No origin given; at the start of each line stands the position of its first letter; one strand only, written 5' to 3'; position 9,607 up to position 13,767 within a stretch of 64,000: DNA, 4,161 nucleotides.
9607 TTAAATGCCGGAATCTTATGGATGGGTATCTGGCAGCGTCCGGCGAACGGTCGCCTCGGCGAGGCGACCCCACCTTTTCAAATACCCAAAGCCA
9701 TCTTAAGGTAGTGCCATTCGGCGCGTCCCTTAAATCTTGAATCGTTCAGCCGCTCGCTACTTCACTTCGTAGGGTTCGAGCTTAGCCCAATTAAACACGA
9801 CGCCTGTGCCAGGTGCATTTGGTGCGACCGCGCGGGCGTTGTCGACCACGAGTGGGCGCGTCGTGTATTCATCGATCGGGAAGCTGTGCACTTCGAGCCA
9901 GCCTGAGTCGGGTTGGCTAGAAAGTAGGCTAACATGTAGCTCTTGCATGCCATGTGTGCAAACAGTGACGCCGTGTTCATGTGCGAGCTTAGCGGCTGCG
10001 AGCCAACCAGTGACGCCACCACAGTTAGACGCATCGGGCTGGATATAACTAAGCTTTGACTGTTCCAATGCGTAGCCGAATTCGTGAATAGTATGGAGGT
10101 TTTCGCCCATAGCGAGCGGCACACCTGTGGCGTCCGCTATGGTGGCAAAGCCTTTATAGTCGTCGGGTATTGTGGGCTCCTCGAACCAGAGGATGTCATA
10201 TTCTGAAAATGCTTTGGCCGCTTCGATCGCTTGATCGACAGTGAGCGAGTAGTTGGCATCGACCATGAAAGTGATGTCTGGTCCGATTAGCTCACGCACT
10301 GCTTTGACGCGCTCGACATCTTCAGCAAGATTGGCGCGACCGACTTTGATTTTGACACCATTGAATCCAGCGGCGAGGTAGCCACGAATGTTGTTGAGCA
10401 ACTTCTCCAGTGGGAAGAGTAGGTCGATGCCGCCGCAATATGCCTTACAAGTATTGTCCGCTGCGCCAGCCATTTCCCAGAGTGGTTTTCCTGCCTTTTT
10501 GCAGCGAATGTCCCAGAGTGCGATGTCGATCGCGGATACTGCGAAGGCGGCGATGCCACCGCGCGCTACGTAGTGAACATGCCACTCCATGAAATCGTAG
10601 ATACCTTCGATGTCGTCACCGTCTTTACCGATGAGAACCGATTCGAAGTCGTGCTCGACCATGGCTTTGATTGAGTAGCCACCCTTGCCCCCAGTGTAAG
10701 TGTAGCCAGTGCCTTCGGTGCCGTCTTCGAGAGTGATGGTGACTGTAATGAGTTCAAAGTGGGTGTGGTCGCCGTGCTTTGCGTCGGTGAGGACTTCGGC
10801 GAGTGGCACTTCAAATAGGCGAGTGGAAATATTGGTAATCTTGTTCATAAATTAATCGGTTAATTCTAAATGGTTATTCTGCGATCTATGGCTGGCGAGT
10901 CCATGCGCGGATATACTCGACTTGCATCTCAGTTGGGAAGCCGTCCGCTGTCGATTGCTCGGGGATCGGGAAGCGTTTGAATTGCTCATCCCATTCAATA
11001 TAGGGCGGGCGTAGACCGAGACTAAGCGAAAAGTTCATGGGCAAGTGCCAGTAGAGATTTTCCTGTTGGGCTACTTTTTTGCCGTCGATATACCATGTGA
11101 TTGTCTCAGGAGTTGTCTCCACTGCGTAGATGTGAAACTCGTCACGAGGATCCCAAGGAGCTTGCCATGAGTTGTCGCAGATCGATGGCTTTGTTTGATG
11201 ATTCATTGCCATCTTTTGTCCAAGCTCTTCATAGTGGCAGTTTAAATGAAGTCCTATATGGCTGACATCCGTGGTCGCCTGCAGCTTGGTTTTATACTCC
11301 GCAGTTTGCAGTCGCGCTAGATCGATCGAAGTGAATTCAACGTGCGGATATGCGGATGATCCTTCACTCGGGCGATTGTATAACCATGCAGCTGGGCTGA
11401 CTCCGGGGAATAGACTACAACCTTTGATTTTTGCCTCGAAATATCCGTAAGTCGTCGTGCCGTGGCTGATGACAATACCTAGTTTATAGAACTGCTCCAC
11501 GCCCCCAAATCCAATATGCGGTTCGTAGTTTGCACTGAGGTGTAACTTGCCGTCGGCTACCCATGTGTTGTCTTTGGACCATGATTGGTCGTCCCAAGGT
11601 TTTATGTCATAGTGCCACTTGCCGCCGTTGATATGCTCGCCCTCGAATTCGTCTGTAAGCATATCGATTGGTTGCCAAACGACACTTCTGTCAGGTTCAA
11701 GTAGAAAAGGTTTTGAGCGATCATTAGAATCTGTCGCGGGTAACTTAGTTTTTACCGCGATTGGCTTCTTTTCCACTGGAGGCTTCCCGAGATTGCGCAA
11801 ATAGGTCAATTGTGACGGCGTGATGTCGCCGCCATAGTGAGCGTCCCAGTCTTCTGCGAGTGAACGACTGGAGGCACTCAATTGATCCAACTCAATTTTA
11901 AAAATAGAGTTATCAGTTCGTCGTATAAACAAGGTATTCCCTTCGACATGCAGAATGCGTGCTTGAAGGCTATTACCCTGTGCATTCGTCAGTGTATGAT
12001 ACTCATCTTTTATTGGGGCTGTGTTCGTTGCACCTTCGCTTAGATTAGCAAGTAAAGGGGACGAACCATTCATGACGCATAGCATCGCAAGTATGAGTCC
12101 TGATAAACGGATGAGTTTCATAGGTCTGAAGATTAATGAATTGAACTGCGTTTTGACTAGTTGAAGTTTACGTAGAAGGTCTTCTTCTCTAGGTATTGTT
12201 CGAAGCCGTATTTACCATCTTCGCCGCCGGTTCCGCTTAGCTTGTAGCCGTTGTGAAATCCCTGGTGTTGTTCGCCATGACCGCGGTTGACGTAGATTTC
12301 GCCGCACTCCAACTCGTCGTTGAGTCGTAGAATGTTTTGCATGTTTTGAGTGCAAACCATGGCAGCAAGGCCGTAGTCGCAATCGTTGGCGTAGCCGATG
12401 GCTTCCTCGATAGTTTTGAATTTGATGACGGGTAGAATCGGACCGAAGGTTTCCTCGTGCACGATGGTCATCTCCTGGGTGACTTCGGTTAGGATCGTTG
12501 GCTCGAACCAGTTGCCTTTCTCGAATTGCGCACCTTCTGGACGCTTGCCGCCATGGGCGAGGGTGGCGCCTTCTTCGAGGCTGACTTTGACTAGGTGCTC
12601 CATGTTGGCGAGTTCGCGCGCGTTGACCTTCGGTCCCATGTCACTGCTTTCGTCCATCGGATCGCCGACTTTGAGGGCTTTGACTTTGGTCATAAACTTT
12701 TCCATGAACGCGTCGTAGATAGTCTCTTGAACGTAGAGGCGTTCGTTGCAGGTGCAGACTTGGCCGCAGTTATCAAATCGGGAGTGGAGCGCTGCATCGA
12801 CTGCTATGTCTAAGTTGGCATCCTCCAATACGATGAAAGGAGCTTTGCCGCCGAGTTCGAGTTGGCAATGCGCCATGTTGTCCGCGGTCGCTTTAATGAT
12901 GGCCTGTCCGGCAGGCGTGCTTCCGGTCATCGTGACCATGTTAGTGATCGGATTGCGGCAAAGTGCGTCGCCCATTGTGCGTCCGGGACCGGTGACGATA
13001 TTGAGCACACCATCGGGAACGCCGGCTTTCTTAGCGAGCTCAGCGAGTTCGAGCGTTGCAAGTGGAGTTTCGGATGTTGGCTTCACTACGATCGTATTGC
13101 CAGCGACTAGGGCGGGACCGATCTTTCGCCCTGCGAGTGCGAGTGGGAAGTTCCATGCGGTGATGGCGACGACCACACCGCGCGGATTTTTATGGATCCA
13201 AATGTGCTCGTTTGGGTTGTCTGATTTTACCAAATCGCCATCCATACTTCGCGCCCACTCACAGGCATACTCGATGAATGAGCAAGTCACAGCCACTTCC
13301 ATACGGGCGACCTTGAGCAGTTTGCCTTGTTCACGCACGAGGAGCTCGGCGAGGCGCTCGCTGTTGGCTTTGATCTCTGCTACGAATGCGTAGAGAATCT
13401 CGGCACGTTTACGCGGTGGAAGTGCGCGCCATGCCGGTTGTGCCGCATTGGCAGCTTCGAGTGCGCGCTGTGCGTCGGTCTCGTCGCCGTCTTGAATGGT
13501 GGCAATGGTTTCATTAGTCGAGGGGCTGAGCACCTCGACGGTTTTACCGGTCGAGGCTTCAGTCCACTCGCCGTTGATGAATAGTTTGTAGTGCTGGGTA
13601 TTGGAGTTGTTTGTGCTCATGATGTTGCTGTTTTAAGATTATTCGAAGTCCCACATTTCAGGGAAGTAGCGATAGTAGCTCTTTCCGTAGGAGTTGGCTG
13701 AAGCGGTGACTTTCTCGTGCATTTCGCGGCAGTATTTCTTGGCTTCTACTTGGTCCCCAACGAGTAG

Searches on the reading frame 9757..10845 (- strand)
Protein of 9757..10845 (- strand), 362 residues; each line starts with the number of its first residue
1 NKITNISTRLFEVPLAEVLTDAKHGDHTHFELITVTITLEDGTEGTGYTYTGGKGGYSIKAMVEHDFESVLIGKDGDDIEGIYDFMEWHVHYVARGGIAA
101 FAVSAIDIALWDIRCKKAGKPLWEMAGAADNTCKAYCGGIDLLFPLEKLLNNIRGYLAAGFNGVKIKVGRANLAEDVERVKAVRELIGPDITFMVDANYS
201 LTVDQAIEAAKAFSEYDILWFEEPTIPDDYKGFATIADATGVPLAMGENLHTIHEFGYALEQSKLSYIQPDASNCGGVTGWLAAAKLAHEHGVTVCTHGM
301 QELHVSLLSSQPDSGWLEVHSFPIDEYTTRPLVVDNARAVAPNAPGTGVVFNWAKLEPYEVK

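Call 5: search_protein_families(library=pfam, proteins=[window:9757-10845:-], max_evalue=0.001)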
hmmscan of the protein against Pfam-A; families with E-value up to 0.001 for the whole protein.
window:9757-10845:- (362 aa): 2 families
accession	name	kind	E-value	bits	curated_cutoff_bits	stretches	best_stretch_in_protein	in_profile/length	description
PF13378.12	MR_MLE_C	-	8e-58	196.2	29.4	1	151-353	4-217/219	Enolase C-terminal domain-like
PF02746.21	MR_MLE_N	-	6e-15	55.9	22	1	31-127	27-117/117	Mandelate racemase / muconate lactonizing enzyme, N-terminal domain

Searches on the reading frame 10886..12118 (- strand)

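Call 5: search_protein_families(library=pfam, proteins=[window:10886-12118:-], max_evalue=0.001)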
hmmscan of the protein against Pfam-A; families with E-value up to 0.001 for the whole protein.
window:10886-12118:- (410 aa): 1 family
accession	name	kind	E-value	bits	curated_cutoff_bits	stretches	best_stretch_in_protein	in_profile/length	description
PF00722.28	Glyco_hydro_16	-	3.6e-09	36.8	22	1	179-354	8-137/175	Glycosyl hydrolases family 16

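Call 35: search_protein_families(library=ncbifam, proteins=[window:10886-12118:-], max_evalue=0.001)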
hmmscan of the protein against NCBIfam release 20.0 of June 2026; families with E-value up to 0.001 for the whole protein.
window:10886-12118:- (410 aa): 3 families
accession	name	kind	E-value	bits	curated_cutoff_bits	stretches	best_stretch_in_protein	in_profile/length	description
NF041449.1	K_carrageenase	equivalog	1.4e-92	309.8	350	1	135-407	8-282/283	kappa-carrageenase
NF047856.1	BGlucanaseBglS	equivalog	2.1e-09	37.3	300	1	322-354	161-193/237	beta-glucanase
NF052454.1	BtaGlycanEglC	equivalog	0.00072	18.6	700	0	167-363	257-425/459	endo-1,3-1,4-beta-glycanase EglC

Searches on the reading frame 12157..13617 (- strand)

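Call 5: search_protein_families(library=pfam, proteins=[window:12157-13617:-], max_evalue=0.001)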
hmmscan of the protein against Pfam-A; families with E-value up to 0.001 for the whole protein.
window:12157-13617:- (486 aa): 1 family
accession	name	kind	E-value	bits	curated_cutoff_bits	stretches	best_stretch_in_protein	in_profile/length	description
PF00171.27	Aldedh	-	5.7e-167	556.4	23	1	18-480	1-460/461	Aldehyde dehydrogenase family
